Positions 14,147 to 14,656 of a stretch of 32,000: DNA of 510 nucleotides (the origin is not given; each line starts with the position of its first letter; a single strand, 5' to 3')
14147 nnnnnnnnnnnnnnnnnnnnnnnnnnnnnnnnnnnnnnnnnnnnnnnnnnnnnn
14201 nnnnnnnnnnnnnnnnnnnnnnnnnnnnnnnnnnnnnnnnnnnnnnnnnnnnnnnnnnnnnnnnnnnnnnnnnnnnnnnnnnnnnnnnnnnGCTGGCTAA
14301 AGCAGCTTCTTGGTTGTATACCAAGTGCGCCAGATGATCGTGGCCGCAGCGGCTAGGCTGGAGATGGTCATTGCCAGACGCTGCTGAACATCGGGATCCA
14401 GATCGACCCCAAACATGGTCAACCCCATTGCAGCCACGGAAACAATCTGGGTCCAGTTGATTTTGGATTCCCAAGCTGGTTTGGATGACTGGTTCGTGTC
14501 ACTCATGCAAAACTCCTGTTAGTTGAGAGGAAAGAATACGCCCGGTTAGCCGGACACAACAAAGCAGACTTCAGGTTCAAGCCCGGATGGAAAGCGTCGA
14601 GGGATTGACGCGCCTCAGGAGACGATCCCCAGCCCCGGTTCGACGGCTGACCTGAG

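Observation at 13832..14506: Holin / i-spanin / o-spanin-like trio appended directly to the GTA structural cluster, with no muramidase-type endolysin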

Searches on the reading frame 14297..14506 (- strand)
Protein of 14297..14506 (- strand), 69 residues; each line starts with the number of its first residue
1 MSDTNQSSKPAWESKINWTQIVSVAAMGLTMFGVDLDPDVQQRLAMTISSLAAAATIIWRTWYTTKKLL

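Call 8: search_protein_families(library=pfam, proteins=[window:14297-14506:-], max_evalue=1)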
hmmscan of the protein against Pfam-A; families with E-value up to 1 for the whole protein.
window:14297-14506:- (69 aa): 0 families

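Call 9: search_protein_families(library=phrogs, proteins=[window:14297-14506:-], max_evalue=1)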
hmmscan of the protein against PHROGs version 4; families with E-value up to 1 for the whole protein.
window:14297-14506:- (69 aa): 1 family
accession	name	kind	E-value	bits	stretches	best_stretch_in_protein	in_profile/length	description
phrog_34682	-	lysis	0.048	15.3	1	9-61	4-53/65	holin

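Call 10: search_protein_families(library=ncbifam, proteins=[window:14297-14506:-], max_evalue=1)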
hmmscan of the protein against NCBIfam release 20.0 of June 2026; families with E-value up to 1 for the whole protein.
window:14297-14506:- (69 aa): 0 families

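Call 20: find_homologous_proteins(query=window:14297-14506:-, max_evalue=0.01)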
Query window:14297-14506:- (69 aa): 22 proteins with E <= 0.01 among 22 candidates.
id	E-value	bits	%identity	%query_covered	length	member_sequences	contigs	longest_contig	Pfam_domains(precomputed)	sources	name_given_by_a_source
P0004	2.3e-37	143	100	100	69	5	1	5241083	-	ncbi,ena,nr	nr:hypothetical protein [uncultured Cohaesibacter sp.]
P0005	2.3e-31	124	83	100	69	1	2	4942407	-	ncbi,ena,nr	nr:hypothetical protein [uncultured Cohaesibacter sp.]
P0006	2.1e-29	118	81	99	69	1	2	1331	-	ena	-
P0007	2.5e-28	114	78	99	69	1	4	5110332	-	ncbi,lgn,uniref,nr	ncbi:hypothetical protein SAMN04515647_3077 [Cohaesibacter sp. ES.047]|uniref:hypothetical protein n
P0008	2.6e-28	114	75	99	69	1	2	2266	-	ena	-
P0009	2.8e-28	114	77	100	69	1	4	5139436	-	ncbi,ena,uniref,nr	ncbi:hypothetical protein [uncultured Cohaesibacter sp.]|uniref:hypothetical protein n=1 Tax=uncultu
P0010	3.2e-28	114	75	100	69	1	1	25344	-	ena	-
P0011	8.4e-27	110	75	100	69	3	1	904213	-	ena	-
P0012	9.5e-27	109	76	99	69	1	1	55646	-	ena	-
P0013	1.3e-26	109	72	100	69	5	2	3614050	-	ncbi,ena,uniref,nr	ncbi:hypothetical protein [uncultured Cohaesibacter sp.]|uniref:hypothetical protein n=1 Tax=uncultu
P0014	3.3e-26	108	70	100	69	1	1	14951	-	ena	-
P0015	4.9e-26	107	73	91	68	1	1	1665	-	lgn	-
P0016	1.0e-25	106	71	100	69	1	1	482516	-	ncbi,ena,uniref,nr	ncbi:hypothetical protein [uncultured Cohaesibacter sp.]|uniref:hypothetical protein n=1 Tax=uncultu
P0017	2.0e-25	105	71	99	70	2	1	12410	-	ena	-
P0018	2.4e-25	105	74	99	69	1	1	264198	-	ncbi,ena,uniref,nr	ncbi:hypothetical protein [uncultured Cohaesibacter sp.]|uniref:hypothetical protein n=1 Tax=uncultu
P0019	2.7e-25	105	69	94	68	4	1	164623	-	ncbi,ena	-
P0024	1.2e-20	90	65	90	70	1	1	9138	-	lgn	-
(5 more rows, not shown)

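Call 23: search_dna_similar(query=window:14297-14506:-, collection=phages, mode=protein, max_evalue=1, max_rows=30)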
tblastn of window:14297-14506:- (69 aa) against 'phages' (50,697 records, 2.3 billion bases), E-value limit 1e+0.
No match.

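Call 28: search_protein_families(library=phrogs, alignment_id=A1, max_evalue=1)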
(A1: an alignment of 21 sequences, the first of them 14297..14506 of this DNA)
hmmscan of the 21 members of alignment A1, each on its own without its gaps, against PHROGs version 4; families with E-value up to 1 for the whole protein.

A. member 1, window:14297-14506:- (69 aa): 1 family
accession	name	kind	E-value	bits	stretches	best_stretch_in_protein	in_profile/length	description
phrog_34682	-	lysis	0.048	15.3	1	9-61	4-53/65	holin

B. families by the number of members that match (of 21 scanned): 17 families
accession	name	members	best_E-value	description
phrog_34682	-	19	3.9e-05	holin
phrog_263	-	16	0.0022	holin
phrog_297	-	6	0.0081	holin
phrog_22555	-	5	0.057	-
phrog_349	-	4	0.011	virion structural protein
phrog_24999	-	4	0.016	-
phrog_29088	-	4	0.036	-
phrog_37724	-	3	0.055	-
phrog_5595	-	2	0.087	-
phrog_35985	-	2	0.097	-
phrog_37901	-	2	0.14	-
phrog_962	-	2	0.32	holin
phrog_3671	-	2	0.59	-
phrog_9752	-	1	0.0056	holin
phrog_3649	-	1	0.05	-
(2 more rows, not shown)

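Call 36: find_encoding_contigs(protein=P0024, flank=6000, max_places=2)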
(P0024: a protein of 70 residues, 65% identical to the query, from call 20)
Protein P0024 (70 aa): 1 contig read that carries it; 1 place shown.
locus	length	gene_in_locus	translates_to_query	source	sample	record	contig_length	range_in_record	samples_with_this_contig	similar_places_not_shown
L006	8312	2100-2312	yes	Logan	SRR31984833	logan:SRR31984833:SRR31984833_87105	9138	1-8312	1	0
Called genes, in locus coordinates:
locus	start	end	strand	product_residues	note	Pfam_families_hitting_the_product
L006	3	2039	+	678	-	?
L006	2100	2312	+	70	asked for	-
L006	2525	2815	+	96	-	-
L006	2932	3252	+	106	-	-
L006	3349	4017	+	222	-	PF00072:Response_reg, PF00486:Trans_reg_C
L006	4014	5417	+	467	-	PF26769:HAMP_PhoQ, PF02518:HATPase_c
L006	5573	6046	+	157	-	PF13441:Gly-zipper_YMGG (weak), PF05433:Rick_17kDa_Anti, PF16998:17kDa_Anti_2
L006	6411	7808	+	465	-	-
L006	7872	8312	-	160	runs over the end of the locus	PF06445:GyrI-like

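Call 37: find_encoding_contigs(protein=P0013, flank=6000, max_places=2)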
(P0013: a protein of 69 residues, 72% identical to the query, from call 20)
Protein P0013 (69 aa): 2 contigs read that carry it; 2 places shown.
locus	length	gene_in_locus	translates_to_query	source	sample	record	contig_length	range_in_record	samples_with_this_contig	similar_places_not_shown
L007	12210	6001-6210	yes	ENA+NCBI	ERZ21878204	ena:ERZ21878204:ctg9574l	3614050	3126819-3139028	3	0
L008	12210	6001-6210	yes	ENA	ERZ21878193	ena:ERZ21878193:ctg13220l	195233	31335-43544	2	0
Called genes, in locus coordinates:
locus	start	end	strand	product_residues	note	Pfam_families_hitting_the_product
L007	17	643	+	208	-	PF09343:DUF2460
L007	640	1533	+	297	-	PF09931:Phage_phiJL001_Gp84_N, PF09356:Phage_BR0599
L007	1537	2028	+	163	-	PF00877:NLPC_P60 (weak)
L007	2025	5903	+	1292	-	PF22612:GH113 (faint), PF13547:GTA_TIM, PF13550:Phage-tail_3, PF23666:Rcc01698_C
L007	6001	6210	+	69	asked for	-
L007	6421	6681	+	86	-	-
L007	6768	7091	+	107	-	PF03413:PepSY (weak)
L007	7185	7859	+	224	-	PF00072:Response_reg, PF00486:Trans_reg_C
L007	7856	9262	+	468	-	PF26769:HAMP_PhoQ, PF02518:HATPase_c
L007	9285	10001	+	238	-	PF13441:Gly-zipper_YMGG (weak), PF05433:Rick_17kDa_Anti, PF13488:Gly-zipper_Omp, PF16998:17kDa_Anti_2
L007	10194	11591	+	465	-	-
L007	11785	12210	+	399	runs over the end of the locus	PF23914:TPR_CcmH_CycH, PF13428:TPR_14 (faint), PF07719:TPR_2 (faint)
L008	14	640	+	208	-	PF09343:DUF2460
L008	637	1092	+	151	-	PF09931:Phage_phiJL001_Gp84_N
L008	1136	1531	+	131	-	PF09356:Phage_BR0599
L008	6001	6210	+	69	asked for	-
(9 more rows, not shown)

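Call 38: find_encoding_contigs(protein=P0019, flank=6000, max_places=2)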
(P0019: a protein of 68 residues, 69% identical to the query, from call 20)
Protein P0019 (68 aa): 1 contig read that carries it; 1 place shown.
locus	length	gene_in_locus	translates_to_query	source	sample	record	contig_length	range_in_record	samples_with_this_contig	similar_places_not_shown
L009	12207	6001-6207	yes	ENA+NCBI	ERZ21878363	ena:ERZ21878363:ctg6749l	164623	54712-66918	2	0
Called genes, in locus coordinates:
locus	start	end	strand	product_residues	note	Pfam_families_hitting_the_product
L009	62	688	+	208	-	PF09343:DUF2460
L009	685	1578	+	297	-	PF09931:Phage_phiJL001_Gp84_N, PF09356:Phage_BR0599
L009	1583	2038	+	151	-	PF00877:NLPC_P60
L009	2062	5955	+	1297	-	PF22612:GH113 (faint), PF13547:GTA_TIM, PF13550:Phage-tail_3, PF23666:Rcc01698_C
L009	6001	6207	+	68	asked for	-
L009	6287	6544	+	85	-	-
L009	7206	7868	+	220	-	PF00072:Response_reg, PF00486:Trans_reg_C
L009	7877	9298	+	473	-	PF26769:HAMP_PhoQ, PF02518:HATPase_c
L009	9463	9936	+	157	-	PF13441:Gly-zipper_YMGG, PF05433:Rick_17kDa_Anti, PF13488:Gly-zipper_Omp, PF16998:17kDa_Anti_2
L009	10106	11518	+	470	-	-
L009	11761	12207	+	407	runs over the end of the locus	PF13428:TPR_14 (faint), PF14559:TPR_19 (faint), PF23914:TPR_CcmH_CycH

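Call 39: search_protein_representatives(alignment_id=A1)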
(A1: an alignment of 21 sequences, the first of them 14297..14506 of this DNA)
Query: 21 sequences, 69 profile positions. Proteins with E-value up to 0.001 (for the whole library): 296; up to 1e-10: 38; up to 1e-30: 1. The best 150 are listed.
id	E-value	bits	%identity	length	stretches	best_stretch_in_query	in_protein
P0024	1.7e-32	127.3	-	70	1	4-68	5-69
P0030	2.7e-16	75.4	-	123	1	6-66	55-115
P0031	1.8e-15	72.8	-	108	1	4-66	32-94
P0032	2.0e-15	72.7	-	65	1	7-68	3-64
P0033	9.0e-14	67.3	-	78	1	7-66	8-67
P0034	2.7e-13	65.8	-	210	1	5-66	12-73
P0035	2.8e-13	65.8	-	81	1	9-66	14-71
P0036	5.5e-13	64.8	-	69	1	8-68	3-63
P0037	6.7e-13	64.5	-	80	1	7-64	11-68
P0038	1.2e-12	63.7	-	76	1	6-65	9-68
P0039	1.7e-12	63.2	-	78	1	9-66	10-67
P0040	2.2e-12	62.9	-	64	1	8-68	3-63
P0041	2.3e-12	62.8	-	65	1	7-68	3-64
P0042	3.7e-12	62.2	-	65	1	8-68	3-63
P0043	4.0e-12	62.1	-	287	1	5-66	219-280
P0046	8.3e-12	61.0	-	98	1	7-66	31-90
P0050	1.5e-11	60.3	-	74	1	6-65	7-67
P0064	8.5e-11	57.8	-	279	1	3-66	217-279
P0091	2.2e-09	53.3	-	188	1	5-60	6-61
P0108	1.0e-08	51.1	-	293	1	6-66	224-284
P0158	6.4e-07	45.4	-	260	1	13-66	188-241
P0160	6.8e-07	45.3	-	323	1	10-66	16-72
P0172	1.3e-06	44.3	-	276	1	5-68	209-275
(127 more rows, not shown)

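Call 41: search_protein_families(library=pfam, proteins=[P0043, P0064, P0034, P0091, P0108, P0158, P0160, P0172, P0030, P0033], max_evalue=0.1)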
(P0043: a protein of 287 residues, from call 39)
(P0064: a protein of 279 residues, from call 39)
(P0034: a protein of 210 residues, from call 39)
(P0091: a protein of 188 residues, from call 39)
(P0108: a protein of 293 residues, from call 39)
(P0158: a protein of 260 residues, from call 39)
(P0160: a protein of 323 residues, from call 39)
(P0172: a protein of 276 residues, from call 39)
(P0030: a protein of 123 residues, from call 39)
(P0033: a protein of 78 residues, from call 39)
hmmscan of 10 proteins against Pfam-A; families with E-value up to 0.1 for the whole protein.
P0043 (287 aa): 2 families
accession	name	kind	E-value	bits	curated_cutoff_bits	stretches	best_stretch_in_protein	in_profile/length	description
PF18013.6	Phage_lysozyme2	-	1.2e-14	55.1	28.2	1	16-152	7-140/140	Phage tail lysozyme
PF06522.17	B12D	-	0.071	12.9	21.5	0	250-278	2-30/54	NADH-ubiquinone reductase complex 1 MLRQ subunit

P0064 (279 aa): 2 families
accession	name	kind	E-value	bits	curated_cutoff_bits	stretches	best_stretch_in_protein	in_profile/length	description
PF00182.24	Glyco_hydro_19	-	2.1e-07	31.4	25.5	1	85-143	103-158/232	Chitinase class I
PF16311.10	TMEM100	-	0.092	12.8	34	0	190-274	5-80/133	Transmembrane protein 100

P0034 (210 aa): 1 family
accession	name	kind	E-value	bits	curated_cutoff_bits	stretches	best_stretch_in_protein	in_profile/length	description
PF12576.13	DUF3754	-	0.0041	17.5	27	1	1-71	41-111/137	Protein of unknown function (DUF3754)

P0091 (188 aa): 2 families
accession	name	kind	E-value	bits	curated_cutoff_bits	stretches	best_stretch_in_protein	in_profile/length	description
PF13548.11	DUF4126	-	0.026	14.7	27.5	1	28-117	44-133/175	Domain of unknown function (DUF4126)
PF04531.18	Phage_holin_1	-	0.047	14.7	22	1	13-77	7-67/82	Bacteriophage holin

P0108 (293 aa): 0 families

P0158 (260 aa): 1 family
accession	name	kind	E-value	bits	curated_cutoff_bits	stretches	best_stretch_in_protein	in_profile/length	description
PF00959.24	Phage_lysozyme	-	4.1e-45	153.6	22.3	1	12-140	1-125/125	Phage lysozyme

P0160 (323 aa): 0 families

P0172 (276 aa): 0 families

P0030 (123 aa): 1 family
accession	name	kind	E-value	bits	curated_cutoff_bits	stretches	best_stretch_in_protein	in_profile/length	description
PF05396.16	Phage_T7_Capsid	-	0.062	14.1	27.1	1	13-74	53-116/188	Phage T7 capsid assembly protein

P0033 (78 aa): 2 families
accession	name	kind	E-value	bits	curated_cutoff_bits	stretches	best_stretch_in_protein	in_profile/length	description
PF07885.22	Ion_trans_2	-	0.0058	16.9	22.5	1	10-60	17-68/79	Ion channel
PF23858.1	DUF7220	-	0.015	16.1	28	1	19-65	19-65/70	Family of unknown function (DUF7220)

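Call 43: search_protein_families(library=phrogs, alignment_id=A4, max_evalue=0.001)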
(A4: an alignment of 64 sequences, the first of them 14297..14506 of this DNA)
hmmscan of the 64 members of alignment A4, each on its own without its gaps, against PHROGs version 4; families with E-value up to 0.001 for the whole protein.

A. member 1, window:14297-14506:- (69 aa): 0 families

B. families by the number of members that match (of 64 scanned): 3 families
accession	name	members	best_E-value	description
phrog_34682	-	8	1.7e-07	holin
phrog_9752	-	2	0.00016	holin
phrog_263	-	1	0.0004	holin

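Call 54: find_related_loci(query=A5, collection=viral_contigs, flank=4000)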
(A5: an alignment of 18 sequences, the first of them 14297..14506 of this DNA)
Query A5 (69 aa) in viral_contigs; peptide patterns used: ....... (x = any residue, [..] = any of these).
37 stretches matched a pattern; 29 encode a relative of the query (tblastn E <= 1e-3); 29 distinct loci.
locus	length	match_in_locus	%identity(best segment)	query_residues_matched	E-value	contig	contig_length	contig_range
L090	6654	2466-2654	48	6-68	6e-15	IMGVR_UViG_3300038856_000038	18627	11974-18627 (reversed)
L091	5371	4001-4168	48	9-64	2e-14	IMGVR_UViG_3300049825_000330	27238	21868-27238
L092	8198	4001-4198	39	3-68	1e-13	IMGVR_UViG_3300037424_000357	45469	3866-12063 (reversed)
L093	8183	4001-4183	39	7-64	4e-12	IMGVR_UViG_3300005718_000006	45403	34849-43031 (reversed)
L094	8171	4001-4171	49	9-65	8e-12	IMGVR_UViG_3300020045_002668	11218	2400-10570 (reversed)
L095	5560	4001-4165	49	9-63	8e-12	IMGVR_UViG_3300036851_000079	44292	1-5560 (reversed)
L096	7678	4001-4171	44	9-65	3e-10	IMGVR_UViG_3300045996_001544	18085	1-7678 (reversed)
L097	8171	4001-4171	39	12-65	6e-9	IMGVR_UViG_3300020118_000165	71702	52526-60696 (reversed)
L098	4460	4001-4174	40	10-67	8e-9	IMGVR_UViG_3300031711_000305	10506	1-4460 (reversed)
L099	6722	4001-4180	40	8-64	8e-9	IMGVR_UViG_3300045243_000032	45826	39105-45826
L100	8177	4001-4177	41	7-64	1e-8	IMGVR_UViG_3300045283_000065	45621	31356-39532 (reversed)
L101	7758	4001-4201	37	1-64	2e-8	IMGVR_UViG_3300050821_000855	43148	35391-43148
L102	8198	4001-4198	39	1-65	4e-8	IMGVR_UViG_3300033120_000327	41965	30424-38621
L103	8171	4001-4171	42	9-65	5e-8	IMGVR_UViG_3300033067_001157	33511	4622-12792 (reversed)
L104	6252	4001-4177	37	9-64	1e-7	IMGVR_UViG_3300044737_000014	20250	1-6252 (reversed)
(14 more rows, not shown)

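Call 58: search_protein_families(library=pfam, alignment_id=A6, max_evalue=0.0001)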
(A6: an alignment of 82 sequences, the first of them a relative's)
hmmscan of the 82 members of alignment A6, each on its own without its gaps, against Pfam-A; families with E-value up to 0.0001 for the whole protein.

A. member 1, L090:718-1707:+ (330 aa): 0 families

B. families by the number of members that match (of 82 scanned): 26 families (the first 25 are shown)
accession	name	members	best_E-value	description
PF00959.24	Phage_lysozyme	3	6.3e-41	Phage lysozyme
PF05838.17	Glyco_hydro_108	3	1.6e-23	Glycosyl hydrolase 108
PF07484.17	Collar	3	1.5e-20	Phage Tail Collar Domain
PF01510.30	Amidase_2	3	5.9e-16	N-acetylmuramoyl-L-alanine amidase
PF08239.17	SH3_3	3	1.9e-13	Bacterial SH3 domain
PF10983.13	DUF2793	2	7.2e-28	Protein of unknown function (DUF2793)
PF01471.23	PG_binding_1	2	3.1e-18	Putative peptidoglycan binding domain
PF18454.7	Mtd_N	2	2.7e-12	Major tropism determinant N-terminal domain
PF13229.12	Beta_helix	2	5.6e-12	Right handed beta helix region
PF09374.15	PG_binding_3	2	4.5e-06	Predicted Peptidoglycan domain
PF21277.2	T6SS_VgrG3-like_C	1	8.7e-36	Type VI secretion system spike protein VgrG3-like, C-terminal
PF18013.6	Phage_lysozyme2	1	1.4e-32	Phage tail lysozyme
PF01183.26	Glyco_hydro_25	1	4.1e-28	Glycosyl hydrolases family 25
PF08924.17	Rv2525c_GlyHyd-like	1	5.2e-20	Rv2525c-like, glycoside hydrolase-like domain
PF00383.29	dCMP_cyt_deam_1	1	1.9e-17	Cytidine and deoxycytidylate deaminase zinc-binding region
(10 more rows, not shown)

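Call 64: find_related_loci(query=A5, collection=metagenome_contigs, flank=6000)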
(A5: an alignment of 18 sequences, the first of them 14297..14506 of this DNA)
Query A5 (69 aa) in metagenome_contigs; peptide patterns used: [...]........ (x = any residue, [..] = any of these).
148 stretches matched a pattern; 116 encode a relative of the query (tblastn E <= 1e-3); the best 80 are kept; 80 distinct loci.
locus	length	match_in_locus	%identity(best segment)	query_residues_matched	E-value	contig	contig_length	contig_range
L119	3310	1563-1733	49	9-65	5e-15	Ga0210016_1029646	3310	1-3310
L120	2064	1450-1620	49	9-65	5e-15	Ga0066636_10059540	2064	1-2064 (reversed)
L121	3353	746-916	49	9-65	5e-15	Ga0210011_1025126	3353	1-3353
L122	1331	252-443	48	2-65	8e-15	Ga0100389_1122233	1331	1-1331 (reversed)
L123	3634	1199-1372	45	9-66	1e-14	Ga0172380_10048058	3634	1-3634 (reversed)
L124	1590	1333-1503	53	9-65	9e-14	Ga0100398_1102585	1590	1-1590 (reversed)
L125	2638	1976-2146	49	9-65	2e-13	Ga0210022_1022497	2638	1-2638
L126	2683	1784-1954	49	9-65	2e-13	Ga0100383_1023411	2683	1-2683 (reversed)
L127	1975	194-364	47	9-65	3e-13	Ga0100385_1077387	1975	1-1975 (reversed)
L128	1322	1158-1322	49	9-63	5e-13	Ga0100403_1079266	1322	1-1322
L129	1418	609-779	46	9-65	5e-13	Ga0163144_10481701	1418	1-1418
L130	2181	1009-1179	46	9-65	5e-13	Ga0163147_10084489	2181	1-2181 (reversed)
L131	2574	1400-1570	46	9-65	5e-13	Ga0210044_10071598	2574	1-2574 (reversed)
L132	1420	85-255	47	9-65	1e-12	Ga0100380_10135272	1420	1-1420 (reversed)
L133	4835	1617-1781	53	9-63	2e-12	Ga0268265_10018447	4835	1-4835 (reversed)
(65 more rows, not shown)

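Call 69: search_protein_families(library=phrogs, proteins=[L090:2618-2890:+, L091:4185-4400:+, L123:1404-1640:+, L090:2878-3075:+], max_evalue=0.01)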
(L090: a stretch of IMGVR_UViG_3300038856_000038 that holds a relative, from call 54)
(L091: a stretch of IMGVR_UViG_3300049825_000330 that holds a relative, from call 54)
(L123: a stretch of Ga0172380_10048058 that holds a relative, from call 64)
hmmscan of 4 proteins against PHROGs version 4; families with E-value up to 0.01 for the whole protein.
L090:2618-2890:+ (91 aa): 3 families
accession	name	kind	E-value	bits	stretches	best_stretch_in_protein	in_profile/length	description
phrog_1026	-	lysis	5.8e-10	40.3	1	20-91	12-84/85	Rz-like spanin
phrog_1152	-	lysis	0.0038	18.2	1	18-76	8-69/127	Rz-like spanin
phrog_462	-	other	0.0039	18.4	1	13-84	6-68/101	lipoprotein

L091:4185-4400:+ (72 aa): 0 families

L123:1404-1640:+ (79 aa): 0 families

L090:2878-3075:+ (66 aa): 1 family
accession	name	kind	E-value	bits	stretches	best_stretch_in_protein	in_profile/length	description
phrog_1275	-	lysis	1.2e-17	64.5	1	4-65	9-72/81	Rz-like spanin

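Call 71: search_solved_structures(query=A4, max_evalue=1)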
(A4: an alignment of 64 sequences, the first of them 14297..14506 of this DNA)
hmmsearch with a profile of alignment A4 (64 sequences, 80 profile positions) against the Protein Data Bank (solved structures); distinct sequences matched with E-value up to 1: 1.
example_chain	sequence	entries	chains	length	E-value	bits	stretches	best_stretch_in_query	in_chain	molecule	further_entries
5tzp_A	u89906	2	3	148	0.23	14.3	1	9-49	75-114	Bcl-2-like protein FPV039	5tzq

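Call 81: search_dna_similar(query=P0050, collection=phages, mode=protein, max_evalue=0.001, max_rows=30)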
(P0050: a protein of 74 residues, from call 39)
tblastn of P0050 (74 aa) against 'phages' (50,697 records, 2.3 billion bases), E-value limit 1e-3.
No match.
